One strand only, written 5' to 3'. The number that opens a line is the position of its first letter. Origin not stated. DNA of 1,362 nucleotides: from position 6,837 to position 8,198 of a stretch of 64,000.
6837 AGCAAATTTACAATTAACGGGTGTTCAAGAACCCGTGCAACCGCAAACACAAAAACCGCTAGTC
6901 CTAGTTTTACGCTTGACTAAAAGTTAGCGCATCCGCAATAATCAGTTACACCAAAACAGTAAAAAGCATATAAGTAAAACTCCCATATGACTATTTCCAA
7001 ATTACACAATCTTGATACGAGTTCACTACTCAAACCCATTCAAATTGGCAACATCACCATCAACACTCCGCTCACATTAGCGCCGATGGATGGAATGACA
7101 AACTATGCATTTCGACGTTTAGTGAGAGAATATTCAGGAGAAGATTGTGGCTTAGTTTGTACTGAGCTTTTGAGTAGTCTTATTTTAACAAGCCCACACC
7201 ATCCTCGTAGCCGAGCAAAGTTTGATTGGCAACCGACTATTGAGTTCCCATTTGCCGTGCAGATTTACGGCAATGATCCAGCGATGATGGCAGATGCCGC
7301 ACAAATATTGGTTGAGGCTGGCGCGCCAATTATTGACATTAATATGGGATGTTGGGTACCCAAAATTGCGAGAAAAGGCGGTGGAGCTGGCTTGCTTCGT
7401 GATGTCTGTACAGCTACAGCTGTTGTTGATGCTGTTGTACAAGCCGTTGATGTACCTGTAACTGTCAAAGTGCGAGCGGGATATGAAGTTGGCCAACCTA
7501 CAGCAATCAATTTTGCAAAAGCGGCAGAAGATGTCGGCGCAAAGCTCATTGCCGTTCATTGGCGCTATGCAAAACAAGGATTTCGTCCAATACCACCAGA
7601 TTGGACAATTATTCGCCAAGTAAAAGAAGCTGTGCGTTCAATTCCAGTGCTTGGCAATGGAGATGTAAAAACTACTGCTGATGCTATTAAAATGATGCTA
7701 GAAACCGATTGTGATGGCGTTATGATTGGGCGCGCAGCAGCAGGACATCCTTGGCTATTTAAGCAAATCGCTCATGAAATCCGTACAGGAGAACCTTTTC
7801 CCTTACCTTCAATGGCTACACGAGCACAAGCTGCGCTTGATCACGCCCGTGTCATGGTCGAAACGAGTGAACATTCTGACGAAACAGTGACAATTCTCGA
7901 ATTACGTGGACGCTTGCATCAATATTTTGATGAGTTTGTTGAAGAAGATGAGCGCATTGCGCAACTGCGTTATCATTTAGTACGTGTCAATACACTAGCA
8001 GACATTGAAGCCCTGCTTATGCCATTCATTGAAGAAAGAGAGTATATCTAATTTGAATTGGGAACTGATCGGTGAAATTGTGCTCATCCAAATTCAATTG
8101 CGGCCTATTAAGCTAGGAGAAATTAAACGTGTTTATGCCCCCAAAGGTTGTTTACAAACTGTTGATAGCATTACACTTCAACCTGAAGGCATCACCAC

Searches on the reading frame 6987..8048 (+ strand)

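Call 53: search_protein_families(library=pfam, proteins=[window:6987-8048:+], max_evalue=0.00001)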
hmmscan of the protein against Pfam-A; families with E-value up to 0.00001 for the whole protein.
window:6987-8048:+ (354 aa): 1 family
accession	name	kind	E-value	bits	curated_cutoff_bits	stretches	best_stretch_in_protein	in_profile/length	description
PF01207.24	Dus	-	5.2e-70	236.4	20.4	1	31-316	2-278/311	Dihydrouridine synthase (Dus)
